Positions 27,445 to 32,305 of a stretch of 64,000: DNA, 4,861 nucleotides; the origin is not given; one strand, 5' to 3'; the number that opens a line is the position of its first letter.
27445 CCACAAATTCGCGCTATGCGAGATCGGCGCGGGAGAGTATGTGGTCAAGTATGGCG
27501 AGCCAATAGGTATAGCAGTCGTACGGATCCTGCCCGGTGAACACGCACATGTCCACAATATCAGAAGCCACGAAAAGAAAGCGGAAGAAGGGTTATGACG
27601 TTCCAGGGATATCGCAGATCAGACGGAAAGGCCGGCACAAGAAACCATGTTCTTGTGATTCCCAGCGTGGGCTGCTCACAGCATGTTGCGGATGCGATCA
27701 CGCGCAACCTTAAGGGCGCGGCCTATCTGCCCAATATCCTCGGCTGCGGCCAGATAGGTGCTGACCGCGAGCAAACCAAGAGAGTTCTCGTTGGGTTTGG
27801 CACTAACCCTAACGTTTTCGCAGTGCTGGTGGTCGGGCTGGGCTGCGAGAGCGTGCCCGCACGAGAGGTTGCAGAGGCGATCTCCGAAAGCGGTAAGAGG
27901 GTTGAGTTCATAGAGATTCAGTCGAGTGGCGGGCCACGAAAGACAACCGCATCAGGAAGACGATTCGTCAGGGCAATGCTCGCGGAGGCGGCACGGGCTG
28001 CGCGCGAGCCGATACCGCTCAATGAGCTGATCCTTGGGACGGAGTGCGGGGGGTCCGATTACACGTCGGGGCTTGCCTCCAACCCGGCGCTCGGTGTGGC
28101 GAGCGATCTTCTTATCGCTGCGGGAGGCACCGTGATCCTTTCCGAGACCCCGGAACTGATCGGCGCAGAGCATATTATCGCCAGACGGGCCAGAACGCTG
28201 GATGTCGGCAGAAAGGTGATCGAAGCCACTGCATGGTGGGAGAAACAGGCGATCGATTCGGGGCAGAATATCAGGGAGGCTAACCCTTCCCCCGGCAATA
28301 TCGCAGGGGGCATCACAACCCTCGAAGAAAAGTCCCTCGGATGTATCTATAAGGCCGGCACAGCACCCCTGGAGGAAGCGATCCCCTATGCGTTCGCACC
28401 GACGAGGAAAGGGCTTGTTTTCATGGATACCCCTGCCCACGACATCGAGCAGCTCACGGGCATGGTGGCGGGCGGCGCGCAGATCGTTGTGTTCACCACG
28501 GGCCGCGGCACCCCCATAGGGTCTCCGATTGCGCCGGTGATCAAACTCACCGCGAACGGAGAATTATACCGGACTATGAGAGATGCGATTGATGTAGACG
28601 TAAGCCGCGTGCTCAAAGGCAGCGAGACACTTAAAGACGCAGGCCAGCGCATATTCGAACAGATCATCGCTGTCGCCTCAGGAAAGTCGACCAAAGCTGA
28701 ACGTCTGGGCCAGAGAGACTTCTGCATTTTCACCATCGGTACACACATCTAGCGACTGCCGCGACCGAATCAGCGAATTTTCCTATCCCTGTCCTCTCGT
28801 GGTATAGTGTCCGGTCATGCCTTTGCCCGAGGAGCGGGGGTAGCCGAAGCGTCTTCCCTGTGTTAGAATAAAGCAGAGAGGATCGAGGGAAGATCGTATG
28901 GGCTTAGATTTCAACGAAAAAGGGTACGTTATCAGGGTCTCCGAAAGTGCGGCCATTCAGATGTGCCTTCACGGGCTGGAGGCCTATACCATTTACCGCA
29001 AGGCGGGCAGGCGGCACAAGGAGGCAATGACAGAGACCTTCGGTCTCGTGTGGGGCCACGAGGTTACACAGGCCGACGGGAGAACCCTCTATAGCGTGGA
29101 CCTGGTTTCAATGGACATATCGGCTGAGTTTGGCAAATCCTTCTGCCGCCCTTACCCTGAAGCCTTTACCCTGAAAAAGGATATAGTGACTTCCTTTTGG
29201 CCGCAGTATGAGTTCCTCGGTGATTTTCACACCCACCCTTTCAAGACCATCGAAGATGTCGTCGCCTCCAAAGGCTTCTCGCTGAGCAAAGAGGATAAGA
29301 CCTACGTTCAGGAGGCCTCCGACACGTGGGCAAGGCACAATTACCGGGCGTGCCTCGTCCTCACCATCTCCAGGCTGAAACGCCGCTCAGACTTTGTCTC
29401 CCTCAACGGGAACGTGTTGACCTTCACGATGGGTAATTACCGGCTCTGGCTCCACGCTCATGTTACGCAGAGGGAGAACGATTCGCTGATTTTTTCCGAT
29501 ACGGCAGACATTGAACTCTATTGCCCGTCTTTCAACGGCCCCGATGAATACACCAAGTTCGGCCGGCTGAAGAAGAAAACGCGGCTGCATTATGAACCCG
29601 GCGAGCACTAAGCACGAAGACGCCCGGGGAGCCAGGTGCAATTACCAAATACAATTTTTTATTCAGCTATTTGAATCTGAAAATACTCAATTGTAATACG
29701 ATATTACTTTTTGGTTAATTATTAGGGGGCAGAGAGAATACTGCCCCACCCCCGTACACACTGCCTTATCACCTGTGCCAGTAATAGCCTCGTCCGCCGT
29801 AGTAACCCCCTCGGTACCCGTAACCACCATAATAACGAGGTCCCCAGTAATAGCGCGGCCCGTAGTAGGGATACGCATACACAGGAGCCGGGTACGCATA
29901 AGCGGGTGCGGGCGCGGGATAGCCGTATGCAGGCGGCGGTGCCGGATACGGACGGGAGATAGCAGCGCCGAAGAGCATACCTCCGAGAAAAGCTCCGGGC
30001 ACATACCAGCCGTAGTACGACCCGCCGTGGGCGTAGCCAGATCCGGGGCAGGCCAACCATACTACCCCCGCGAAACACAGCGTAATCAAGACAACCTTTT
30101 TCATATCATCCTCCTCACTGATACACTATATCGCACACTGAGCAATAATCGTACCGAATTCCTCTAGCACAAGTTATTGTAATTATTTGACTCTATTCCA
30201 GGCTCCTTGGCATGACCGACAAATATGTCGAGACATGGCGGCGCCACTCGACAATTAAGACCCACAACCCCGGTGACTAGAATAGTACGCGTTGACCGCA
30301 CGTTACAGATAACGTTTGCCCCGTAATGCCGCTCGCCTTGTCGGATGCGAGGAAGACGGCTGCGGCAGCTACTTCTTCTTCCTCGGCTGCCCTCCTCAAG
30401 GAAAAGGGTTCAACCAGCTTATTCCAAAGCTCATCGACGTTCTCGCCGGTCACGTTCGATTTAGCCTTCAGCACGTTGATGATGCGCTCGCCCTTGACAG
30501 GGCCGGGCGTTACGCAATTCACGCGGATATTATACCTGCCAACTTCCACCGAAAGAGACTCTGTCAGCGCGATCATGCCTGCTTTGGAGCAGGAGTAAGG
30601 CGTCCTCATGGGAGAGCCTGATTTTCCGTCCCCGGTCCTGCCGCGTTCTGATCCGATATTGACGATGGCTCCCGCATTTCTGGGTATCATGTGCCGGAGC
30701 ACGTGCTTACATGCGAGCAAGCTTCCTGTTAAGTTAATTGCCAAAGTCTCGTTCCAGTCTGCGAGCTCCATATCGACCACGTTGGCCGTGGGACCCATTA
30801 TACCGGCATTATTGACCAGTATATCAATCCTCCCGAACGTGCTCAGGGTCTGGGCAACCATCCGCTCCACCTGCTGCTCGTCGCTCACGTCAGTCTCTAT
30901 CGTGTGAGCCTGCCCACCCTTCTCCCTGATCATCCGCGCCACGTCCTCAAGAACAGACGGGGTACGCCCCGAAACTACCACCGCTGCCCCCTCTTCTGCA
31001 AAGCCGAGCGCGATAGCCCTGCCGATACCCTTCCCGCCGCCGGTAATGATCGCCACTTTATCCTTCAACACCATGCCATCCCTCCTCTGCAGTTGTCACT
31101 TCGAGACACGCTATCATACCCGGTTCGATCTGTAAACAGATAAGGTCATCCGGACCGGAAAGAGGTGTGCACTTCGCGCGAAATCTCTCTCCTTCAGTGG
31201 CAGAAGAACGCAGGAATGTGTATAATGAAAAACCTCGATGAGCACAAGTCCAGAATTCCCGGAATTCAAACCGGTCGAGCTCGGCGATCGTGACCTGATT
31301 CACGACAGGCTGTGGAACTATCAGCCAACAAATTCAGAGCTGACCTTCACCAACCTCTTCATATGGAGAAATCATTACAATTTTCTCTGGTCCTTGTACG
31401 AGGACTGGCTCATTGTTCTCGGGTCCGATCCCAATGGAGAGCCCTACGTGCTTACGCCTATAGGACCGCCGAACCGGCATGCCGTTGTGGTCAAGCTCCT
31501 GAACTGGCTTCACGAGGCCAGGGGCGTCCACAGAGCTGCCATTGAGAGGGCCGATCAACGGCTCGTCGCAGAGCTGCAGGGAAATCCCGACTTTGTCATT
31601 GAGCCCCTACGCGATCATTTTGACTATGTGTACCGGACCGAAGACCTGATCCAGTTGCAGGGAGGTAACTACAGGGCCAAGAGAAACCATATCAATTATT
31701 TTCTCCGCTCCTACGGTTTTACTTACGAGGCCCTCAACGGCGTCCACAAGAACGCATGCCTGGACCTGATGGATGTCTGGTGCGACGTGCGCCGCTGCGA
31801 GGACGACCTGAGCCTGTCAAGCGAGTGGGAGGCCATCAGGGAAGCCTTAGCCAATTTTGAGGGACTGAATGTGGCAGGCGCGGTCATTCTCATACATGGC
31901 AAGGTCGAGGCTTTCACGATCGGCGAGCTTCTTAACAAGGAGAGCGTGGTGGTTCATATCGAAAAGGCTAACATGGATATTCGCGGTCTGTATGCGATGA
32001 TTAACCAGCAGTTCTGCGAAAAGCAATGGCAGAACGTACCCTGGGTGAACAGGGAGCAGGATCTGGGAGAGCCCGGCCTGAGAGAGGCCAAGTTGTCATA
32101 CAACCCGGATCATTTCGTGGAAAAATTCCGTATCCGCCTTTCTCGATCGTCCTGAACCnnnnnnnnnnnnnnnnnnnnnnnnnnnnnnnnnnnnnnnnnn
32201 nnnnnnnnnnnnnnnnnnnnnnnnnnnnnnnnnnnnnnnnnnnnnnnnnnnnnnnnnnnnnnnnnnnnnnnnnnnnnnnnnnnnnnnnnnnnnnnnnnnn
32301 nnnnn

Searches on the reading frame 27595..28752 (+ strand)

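Call 42: search_protein_families(library=pfam, proteins=[window:27595-28752:+], max_evalue=0.00001)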
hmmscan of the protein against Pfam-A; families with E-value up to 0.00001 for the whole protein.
window:27595-28752:+ (385 aa): 2 families
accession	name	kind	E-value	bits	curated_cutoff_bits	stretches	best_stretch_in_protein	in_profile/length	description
PF20629.2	GD_AH_C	-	5e-99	331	26.8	1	143-382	2-240/242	D-galactarate/Altronate dehydratase, C-terminal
PF04295.18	GD_AH_second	-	5.8e-39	133.7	27.3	1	5-132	1-135/136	D-galactarate dehydratase/Altronate hydrolase, second domain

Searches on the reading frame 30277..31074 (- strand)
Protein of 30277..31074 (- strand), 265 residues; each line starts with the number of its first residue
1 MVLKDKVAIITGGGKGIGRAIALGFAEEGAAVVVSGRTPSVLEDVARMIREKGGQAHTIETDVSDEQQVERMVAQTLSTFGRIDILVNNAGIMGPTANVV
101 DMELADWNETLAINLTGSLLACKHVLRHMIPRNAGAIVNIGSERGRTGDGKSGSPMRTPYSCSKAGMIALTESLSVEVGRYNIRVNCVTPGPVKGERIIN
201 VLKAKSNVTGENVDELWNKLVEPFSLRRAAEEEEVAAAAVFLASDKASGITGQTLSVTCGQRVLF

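Call 42: search_protein_families(library=pfam, proteins=[window:30277-31074:-], max_evalue=0.00001)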
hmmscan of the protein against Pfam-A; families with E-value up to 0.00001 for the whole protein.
window:30277-31074:- (265 aa): 3 families
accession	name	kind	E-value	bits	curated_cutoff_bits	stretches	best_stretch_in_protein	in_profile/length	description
PF13561.12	adh_short_C2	-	4.8e-58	197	27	1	15-260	6-234/236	Enoyl-(Acyl carrier protein) reductase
PF00106.31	adh_short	-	4.2e-57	193.2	26.6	1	6-196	1-185/195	short chain dehydrogenase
PF08659.16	KR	-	6e-12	46.3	22.6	1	9-119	4-117/180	KR domain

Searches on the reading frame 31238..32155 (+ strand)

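Call 42: search_protein_families(library=pfam, proteins=[window:31238-32155:+], max_evalue=0.00001)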
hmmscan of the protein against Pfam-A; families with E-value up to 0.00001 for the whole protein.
window:31238-32155:+ (305 aa): 1 family
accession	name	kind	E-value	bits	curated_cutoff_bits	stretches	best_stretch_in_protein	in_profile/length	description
PF09924.15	LPG_synthase_C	-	4e-51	174.3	27.5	1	28-299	4-297/298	Phosphatidylglycerol lysyltransferase, C-terminal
